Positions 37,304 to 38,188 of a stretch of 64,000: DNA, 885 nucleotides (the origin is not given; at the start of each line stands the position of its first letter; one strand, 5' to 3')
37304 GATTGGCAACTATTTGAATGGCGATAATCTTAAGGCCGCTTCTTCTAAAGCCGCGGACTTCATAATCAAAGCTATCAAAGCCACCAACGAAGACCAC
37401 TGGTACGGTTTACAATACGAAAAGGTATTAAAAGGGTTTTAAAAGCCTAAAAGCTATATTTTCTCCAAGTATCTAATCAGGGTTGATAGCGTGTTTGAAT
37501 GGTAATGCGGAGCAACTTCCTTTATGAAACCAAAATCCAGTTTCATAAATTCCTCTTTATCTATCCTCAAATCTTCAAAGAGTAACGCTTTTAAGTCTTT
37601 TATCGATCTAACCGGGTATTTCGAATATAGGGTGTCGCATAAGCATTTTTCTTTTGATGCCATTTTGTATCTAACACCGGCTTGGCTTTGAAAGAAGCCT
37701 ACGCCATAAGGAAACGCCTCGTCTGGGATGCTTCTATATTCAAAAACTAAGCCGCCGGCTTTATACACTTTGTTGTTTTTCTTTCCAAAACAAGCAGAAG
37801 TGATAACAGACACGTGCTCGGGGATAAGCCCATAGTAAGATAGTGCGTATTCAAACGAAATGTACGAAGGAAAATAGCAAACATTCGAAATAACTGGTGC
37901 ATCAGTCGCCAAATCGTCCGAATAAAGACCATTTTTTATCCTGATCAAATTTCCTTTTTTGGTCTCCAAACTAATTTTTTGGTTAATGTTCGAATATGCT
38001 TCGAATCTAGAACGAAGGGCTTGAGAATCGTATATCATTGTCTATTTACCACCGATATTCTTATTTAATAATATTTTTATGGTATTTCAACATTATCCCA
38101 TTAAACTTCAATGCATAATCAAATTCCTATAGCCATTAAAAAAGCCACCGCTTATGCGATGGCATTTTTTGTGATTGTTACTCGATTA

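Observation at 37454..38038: Orphan AbiEi-family antitoxin without its AbiEii toxin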

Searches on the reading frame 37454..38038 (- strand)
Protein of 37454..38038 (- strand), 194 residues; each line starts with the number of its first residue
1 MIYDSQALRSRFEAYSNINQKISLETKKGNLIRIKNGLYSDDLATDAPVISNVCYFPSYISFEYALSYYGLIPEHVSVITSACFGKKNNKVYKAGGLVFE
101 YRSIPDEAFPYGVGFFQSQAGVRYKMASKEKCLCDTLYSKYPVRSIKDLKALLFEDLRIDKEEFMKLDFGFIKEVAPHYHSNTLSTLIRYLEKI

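Call 3: search_protein_families(library=pfam, proteins=[window:37454-38038:-], max_evalue=1)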
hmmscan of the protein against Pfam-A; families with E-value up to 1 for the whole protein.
window:37454-38038:- (194 aa): 1 family
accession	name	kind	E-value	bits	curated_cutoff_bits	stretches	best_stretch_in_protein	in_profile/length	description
PF15099.11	PIRT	-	0.21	11.8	30.6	1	78-99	65-87/128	Phosphoinositide-interacting protein family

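Call 4: search_protein_families(library=ncbifam, proteins=[window:37454-38038:-], max_evalue=1)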
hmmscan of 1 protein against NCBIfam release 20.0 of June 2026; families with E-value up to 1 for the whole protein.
window:37454-38038:- (194 aa): 1 family
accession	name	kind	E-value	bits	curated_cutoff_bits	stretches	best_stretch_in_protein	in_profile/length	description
NF047376.1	TAA_AbiEi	equivalog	0.00084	19.1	150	1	2-87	20-115/172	type IV toxin-antitoxin system AbiEi family antitoxin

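Call 5: search_protein_families(library=padloc, proteins=[window:37454-38038:-], max_evalue=1)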
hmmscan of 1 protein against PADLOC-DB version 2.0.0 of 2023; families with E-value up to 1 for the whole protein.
window:37454-38038:- (194 aa): 14 families
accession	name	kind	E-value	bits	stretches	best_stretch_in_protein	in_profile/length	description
PDLC02230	AbiEi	-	9e-59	196.4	1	4-193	5-191/192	AbiEi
PDLC02272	AbiEi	-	7.4e-30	102.3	1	7-193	20-196/200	AbiEi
PDLC02241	AbiEi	-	5.8e-28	96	1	6-193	18-196/199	AbiEi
PDLC02240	AbiEi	-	9.4e-16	56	1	27-193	43-212/216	AbiEi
PDLC02255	AbiEi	-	5.7e-14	50.1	1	14-140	29-148/186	AbiEi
PDLC02274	AbiEi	-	5.4e-12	43.9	1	27-193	43-212/217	AbiEi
PDLC02225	AbiEi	-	8.6e-09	33.4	1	20-140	33-148/198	AbiEi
PDLC02267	AbiEi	-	1.3e-08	32.6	1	16-149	35-164/252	AbiEi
PDLC02238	AbiEi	-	2.4e-05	22.2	1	19-86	15-85/180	AbiEi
PDLC02232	AbiEi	-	0.00063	17.7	1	2-85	20-112/177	AbiEi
PDLC02248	AbiEi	-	0.0027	15.5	1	20-137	31-148/198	AbiEi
PDLC02275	AbiEi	-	0.0054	14.8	1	19-141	25-143/184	AbiEi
PDLC02271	AbiEi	-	0.0091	13.2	1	20-141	42-170/263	AbiEi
PDLC02269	AbiEi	-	0.014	12.7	1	8-72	18-88/251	AbiEi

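Call 8: find_homologous_proteins(query=window:37454-38038:-, max_evalue=0.001)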
Query window:37454-38038:- (194 aa): 876 proteins with E <= 0.001 among 923 candidates; the best 120 are listed.
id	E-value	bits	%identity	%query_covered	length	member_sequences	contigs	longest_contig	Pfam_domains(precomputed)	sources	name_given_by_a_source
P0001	1.4e-123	428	99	100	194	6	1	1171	-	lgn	-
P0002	1.0e-91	324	76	99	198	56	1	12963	-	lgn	-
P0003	3.7e-90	319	72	100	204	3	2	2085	-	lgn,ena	-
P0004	2.5e-89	316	73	99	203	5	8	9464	-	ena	-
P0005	9.1e-86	304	69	100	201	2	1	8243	-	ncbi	-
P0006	2.7e-85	303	70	100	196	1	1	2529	-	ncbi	-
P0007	9.9e-85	301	69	100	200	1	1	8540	-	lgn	-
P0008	1.9e-84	300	70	100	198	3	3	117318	-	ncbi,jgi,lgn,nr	ncbi:MAG TPA: hypothetical protein GX010_01660 [Erysipelotrichaceae bacterium]|nr:hypothetical prote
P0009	4.4e-84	299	68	99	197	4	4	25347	-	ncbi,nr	ncbi:MAG: hypothetical protein NC222_08985 [Staphylococcus sp.]|nr:hypothetical protein [Anaeroplasm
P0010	4.4e-84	299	68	99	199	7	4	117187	-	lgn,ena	-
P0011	2.3e-83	297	68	100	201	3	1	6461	-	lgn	-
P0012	5.6e-83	295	68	100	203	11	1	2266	-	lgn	-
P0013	6.8e-83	295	69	100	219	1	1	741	-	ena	-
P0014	1.0e-82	295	67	100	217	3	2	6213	-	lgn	-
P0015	1.4e-82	294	68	99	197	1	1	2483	-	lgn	-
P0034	3.3e-81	290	67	100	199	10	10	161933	-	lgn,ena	-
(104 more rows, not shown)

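Call 9: find_encoding_contigs(protein=P0002, flank=5000, max_places=3)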
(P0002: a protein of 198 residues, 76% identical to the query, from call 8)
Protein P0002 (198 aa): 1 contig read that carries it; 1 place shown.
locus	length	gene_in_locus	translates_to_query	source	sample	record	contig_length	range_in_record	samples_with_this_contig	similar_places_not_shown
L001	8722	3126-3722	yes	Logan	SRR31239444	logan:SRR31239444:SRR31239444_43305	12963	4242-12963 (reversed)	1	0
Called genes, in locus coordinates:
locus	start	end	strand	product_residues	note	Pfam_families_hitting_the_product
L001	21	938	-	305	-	PF14659:Phage_int_SAM_3, PF00589:Phage_integrase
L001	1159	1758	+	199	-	PF01381:HTH_3, PF12844:HTH_19, PF13560:HTH_31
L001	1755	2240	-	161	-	PF04073:tRNA_edit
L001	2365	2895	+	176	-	PF00149:Metallophos, PF12850:Metallophos_2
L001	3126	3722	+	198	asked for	-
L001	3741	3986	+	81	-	-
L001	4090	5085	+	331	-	PF00389:2-Hacid_dh, PF02826:2-Hacid_dh_C, PF03446:NAD_binding_2 (faint)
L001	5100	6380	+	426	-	PF01979:Amidohydro_1, PF07969:Amidohydro_3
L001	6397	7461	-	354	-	-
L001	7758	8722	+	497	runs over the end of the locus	PF00005:ABC_tran, PF08402:TOBE_2 (faint)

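Call 10: find_encoding_contigs(protein=P0008, flank=5000, max_places=3)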
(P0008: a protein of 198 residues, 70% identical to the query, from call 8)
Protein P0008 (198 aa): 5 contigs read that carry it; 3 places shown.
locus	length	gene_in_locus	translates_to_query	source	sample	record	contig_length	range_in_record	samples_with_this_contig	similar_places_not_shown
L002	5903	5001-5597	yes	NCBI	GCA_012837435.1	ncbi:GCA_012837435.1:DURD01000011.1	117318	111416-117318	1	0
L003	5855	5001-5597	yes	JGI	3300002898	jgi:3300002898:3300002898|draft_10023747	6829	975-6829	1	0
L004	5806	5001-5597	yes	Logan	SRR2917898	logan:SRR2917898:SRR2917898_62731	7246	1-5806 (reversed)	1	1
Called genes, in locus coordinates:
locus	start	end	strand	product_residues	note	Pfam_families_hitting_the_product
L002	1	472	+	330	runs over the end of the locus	PF01073:3Beta_HSD, PF01370:Epimerase, PF02719:Polysacc_synt_2, PF04321:RmlD_sub_bind, PF05368:NmrA (weak), PF13460:NAD_binding_10, PF16363:GDP_Man_Dehyd, PF07993:NAD_binding_4, +1 more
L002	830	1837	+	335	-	-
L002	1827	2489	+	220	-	PF02463:SMC_N (faint), PF00005:ABC_tran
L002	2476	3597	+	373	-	-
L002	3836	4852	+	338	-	PF01370:Epimerase, PF13460:NAD_binding_10 (weak)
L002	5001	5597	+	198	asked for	-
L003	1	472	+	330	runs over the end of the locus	PF01073:3Beta_HSD, PF01370:Epimerase, PF02719:Polysacc_synt_2, PF04321:RmlD_sub_bind, PF05368:NmrA (weak), PF13460:NAD_binding_10, PF16363:GDP_Man_Dehyd, PF07993:NAD_binding_4, +1 more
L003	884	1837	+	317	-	-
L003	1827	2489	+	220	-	PF02463:SMC_N (faint), PF00005:ABC_tran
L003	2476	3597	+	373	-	-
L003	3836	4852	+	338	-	PF01370:Epimerase, PF13460:NAD_binding_10 (weak)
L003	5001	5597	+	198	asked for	-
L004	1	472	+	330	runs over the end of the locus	PF01073:3Beta_HSD, PF01370:Epimerase, PF02719:Polysacc_synt_2, PF04321:RmlD_sub_bind, PF05368:NmrA (weak), PF13460:NAD_binding_10, PF16363:GDP_Man_Dehyd, PF07993:NAD_binding_4, +1 more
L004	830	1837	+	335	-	-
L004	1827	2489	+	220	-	PF02463:SMC_N (faint), PF00005:ABC_tran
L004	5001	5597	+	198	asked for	-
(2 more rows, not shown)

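Call 11: find_encoding_contigs(protein=P0034, flank=5000, max_places=4)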
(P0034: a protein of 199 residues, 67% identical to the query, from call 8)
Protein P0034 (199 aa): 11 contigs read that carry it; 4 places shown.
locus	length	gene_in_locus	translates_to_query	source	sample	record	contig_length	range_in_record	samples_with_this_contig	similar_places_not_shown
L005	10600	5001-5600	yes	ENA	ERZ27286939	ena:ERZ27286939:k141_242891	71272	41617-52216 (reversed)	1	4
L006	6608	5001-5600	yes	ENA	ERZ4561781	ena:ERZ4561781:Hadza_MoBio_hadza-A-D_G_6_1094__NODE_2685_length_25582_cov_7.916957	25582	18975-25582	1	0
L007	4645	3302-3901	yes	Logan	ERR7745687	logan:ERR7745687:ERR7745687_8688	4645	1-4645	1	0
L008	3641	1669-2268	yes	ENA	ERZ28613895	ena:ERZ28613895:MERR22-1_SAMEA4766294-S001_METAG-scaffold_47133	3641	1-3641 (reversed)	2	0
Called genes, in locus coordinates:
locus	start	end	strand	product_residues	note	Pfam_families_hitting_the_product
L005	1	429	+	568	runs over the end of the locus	PF00657:Lipase_GDSL (weak), PF25849:PelX_N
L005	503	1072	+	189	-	-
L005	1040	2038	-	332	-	-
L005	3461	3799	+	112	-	PF01637:ATPase_2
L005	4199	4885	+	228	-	-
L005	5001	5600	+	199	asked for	-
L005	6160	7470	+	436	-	PF13173:AAA_14, PF13635:DUF4143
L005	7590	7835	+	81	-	-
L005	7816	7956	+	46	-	-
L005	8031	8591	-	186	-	PF14278:TetR_C_8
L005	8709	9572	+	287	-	PF02645:DegV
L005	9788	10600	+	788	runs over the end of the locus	PF04023:FeoA, PF01926:MMR_HSR1, PF02421:FeoB_N, PF09439:SRPRB (weak), PF17910:FeoB_Cyto, PF07670:Gate, PF07664:FeoB_C, PF07670:Gate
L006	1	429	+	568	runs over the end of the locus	PF00657:Lipase_GDSL (weak), PF25849:PelX_N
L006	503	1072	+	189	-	-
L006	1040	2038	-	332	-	-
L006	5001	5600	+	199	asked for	-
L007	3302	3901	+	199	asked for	-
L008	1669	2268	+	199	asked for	-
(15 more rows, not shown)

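Call 13: find_related_loci(query=A1, collection=genome_contigs, flank=6000)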
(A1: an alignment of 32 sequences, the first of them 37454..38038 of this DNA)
Query A1 (194 aa) in genome_contigs; peptide patterns used: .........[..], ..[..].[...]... (x = any residue, [..] = any of these).
186 stretches matched a pattern; 44 encode a relative of the query (tblastn E <= 1e-3); 44 distinct loci.
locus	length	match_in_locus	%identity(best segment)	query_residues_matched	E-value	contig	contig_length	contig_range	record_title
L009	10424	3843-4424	75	1-194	4e-98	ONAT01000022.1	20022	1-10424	uncultured Erysipelotrichaceae bacterium isolate RUG131 genome assembly, contig: scaffold_2183, whole genome shotgun seq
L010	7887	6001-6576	73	1-192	1e-94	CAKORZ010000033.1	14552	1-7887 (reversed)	MAG: uncultured Bacilli bacterium isolate REFINED_METABAT215_TOP10_CONTIGS_1500_ASSEMBLY_K77_MERGED__Hadza_PheChl_Fiber-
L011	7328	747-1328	69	1-194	3e-92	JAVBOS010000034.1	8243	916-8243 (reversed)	MAG: Anaeroplasmataceae bacterium isolate EPI_MAG_00115 c_000003270271, whole genome shotgun sequence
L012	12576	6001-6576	69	1-192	7e-91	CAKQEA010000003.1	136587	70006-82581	MAG: uncultured Anaeroplasmataceae bacterium isolate REFINED_METABAT215_TOP10_CONTIGS_1500_ASSEMBLY_K77_MERGED__Hadza_Mo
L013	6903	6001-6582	70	1-194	5e-91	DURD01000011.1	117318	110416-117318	MAG TPA_asm: Erysipelotrichaceae bacterium isolate AS08sgBPME_6 48695_AS08, whole genome shotgun sequence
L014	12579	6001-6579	68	1-193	5e-90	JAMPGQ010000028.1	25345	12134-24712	MAG: Anaeroplasma bactoclasticum isolate NALB_7863_1 Scaffold_#28__SCF_028___25345_bp, whole genome shotgun sequence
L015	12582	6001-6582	68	1-194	5e-89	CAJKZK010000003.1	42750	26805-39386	MAG TPA_asm: uncultured Firmicutes bacterium isolate SRR5519172-bin.28 genome assembly, contig: NODE_687_length_42750_co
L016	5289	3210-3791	65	1-194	2e-88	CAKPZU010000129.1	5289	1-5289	MAG: uncultured Bacilli bacterium isolate REFINED_METABAT215_SUBJECT_CONTIGS_1500_ASSEMBLY_K77_MERGED__Pilot_MoBio_Fiber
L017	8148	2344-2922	66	1-193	6e-88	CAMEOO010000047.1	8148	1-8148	MAG: uncultured Bacillales bacterium isolate SRR11489748_bin.60_metaWRAP_v1.3_MAG genome assembly, contig: ERZ11466799.1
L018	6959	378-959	67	1-194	7e-87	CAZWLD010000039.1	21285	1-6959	MAG TPA_asm: uncultured Anaeroplasmatales bacterium isolate binchicken_co370_319 genome assembly, contig: NODE_2640_leng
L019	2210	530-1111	68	1-194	2e-89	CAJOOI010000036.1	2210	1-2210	uncultured Acholeplasmatales bacterium isolate Rumen_Coassembly_mag_1759 genome assembly, contig: k87_2811079, whole gen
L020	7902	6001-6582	63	1-194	8e-86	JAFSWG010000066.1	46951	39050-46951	MAG: Acholeplasmatales bacterium isolate RGIG3531 Goat_Rumen.Co__c2714703, whole genome shotgun sequence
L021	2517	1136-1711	67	1-192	1e-87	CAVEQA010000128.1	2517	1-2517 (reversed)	Paludibacteraceae bacterium isolate H07675-L1_cleanbin_000053 genome assembly, contig: Spades_H07675-L1_contig_28065, wh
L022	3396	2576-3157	68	1-194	3e-86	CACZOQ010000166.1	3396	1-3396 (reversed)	MAG: uncultured Erysipelotrichaceae bacterium isolate RUG12809 genome assembly, contig: RUG12809_asm_166, whole genome s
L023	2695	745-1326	64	1-194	8e-87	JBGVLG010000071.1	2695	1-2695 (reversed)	MAG: Anaeroplasma sp. isolate fecal_MAG_287 fecal_MAG_287_contig_0071, whole genome shotgun sequence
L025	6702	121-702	63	1-194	2e-83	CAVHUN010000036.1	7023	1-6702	uncultured Prevotella sp. isolate H07654-L1_cleanbin_000041 genome assembly, contig: Spades_H07654-L1_contig_8493, whole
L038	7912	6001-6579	60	1-193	4e-77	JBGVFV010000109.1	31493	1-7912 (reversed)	MAG: Candidatus Pelethenecus sp. isolate fecal_MAG_382 fecal_MAG_382_contig_0109, whole genome shotgun sequence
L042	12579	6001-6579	54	1-193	2e-69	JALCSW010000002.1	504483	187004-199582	MAG: Bacilli bacterium isolate UW_MP_BACIL6_1 Ga0455775_000005, whole genome shotgun sequence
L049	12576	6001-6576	42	1-193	3e-39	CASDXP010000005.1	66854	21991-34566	uncultured bacterium isolate B36_L2_396396_idba_bin.152 genome assembly, contig: B36_L2_396396_idba_bin.152.fa_scaffold_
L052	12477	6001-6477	38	28-191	5e-21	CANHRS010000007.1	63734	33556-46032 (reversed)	MAG: Flavobacteriia bacterium isolate RE-26jul17-249 genome assembly, contig: RE-26jul17-C420, whole genome shotgun sequ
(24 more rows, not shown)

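Call 17: search_protein_families(library=pfam, proteins=[L010:6584-7441:+, L012:6587-7441:+, L014:6591-7454:+, L042:6590-7450:+, L049:6587-7453:+, L052:6491-7270:+, L009:4458-4703:+, L005:5706-5912:+, L038:6591-6860:+, L025:866-1702:+], max_evalue=0.1)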
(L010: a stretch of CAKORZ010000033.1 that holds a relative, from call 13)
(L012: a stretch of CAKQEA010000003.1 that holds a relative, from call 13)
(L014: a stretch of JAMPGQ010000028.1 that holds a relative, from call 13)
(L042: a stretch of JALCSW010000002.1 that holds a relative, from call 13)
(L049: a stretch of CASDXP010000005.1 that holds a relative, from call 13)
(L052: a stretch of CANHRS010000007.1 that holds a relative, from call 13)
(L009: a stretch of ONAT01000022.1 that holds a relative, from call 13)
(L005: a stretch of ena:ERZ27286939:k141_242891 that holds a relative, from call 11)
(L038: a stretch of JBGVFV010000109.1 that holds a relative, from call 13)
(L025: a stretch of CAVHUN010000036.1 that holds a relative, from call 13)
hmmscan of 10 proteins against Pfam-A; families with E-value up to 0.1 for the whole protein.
L010:6584-7441:+ (285 aa): 1 family
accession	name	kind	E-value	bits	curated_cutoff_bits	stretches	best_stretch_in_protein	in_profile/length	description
PF08843.17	AbiEii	-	2.6e-26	93.5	22.5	1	31-265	2-226/238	Nucleotidyl transferase AbiEii toxin, Type IV TA system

L012:6587-7441:+ (284 aa): 1 family
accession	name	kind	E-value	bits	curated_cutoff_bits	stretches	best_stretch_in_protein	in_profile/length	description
PF08843.17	AbiEii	-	1.5e-21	77.9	22.5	1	32-254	3-218/238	Nucleotidyl transferase AbiEii toxin, Type IV TA system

L014:6591-7454:+ (287 aa): 3 families
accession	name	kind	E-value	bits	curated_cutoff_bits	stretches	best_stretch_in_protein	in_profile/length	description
PF08843.17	AbiEii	-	1.4e-25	91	22.5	1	32-254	2-214/238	Nucleotidyl transferase AbiEii toxin, Type IV TA system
PF23221.1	HEAT_MROH2B_1st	-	0.037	14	27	1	9-143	96-225/257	MROH2B-like, HEAT repeats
PF16589.12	BRCT_2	-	0.066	13.9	27.3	0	204-284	6-76/86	BRCT domain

L042:6590-7450:+ (286 aa): 1 family
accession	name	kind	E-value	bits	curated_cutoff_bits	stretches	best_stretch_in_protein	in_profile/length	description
PF08843.17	AbiEii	-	1.2e-26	94.6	22.5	1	32-266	2-229/238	Nucleotidyl transferase AbiEii toxin, Type IV TA system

L049:6587-7453:+ (288 aa): 1 family
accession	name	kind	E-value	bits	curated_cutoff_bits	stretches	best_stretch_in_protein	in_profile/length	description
PF08843.17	AbiEii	-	9.3e-26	91.6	22.5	1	32-266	2-229/238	Nucleotidyl transferase AbiEii toxin, Type IV TA system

L052:6491-7270:+ (259 aa): 1 family
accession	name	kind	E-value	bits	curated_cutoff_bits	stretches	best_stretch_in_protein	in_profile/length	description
PF08843.17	AbiEii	-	2.4e-19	70.6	22.5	1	36-198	7-176/238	Nucleotidyl transferase AbiEii toxin, Type IV TA system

L009:4458-4703:+ (81 aa): 0 families

L005:5706-5912:+ (68 aa): 0 families

L038:6591-6860:+ (89 aa): 1 family
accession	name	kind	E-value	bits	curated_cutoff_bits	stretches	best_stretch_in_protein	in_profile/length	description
PF08843.17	AbiEii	-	6.1e-11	43.1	22.5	1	33-76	3-48/238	Nucleotidyl transferase AbiEii toxin, Type IV TA system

L025:866-1702:+ (278 aa): 2 families
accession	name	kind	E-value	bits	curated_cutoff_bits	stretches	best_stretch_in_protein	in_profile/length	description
PF12541.14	DUF3737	-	1.7e-116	388.7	23.9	1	3-275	2-274/275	Protein of unknown function (DUF3737)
PF16775.10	ZoocinA_TRD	-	0.0094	16.5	27.4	0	119-145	48-74/106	Target recognition domain of lytic exoenzyme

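Call 19: find_encoding_contigs(protein=window:37454-38038:-, flank=8000, max_places=6)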
Protein window:37454-38038:- (194 aa): 1 contig read that carries it; 1 place shown.
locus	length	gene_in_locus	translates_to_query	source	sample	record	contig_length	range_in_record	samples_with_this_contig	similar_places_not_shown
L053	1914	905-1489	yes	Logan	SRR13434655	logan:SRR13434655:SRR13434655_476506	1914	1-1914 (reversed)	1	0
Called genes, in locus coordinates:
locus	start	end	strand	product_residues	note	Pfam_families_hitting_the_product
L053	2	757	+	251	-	?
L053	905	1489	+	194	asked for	-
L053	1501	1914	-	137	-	?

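Call 28: search_solved_structures(query=A1, max_evalue=1, show_alignments=2)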
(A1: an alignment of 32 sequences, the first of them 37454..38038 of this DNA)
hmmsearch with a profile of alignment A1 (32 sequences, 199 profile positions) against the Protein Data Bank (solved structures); distinct sequences matched with E-value up to 1: 2.
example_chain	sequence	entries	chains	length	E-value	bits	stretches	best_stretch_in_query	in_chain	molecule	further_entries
3bpm_A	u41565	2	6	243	0.29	14.2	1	38-116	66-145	Cysteine protease falcipain-3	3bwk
1sxe_A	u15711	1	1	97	0.45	13.6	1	146-194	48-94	Transcriptional regulator ERG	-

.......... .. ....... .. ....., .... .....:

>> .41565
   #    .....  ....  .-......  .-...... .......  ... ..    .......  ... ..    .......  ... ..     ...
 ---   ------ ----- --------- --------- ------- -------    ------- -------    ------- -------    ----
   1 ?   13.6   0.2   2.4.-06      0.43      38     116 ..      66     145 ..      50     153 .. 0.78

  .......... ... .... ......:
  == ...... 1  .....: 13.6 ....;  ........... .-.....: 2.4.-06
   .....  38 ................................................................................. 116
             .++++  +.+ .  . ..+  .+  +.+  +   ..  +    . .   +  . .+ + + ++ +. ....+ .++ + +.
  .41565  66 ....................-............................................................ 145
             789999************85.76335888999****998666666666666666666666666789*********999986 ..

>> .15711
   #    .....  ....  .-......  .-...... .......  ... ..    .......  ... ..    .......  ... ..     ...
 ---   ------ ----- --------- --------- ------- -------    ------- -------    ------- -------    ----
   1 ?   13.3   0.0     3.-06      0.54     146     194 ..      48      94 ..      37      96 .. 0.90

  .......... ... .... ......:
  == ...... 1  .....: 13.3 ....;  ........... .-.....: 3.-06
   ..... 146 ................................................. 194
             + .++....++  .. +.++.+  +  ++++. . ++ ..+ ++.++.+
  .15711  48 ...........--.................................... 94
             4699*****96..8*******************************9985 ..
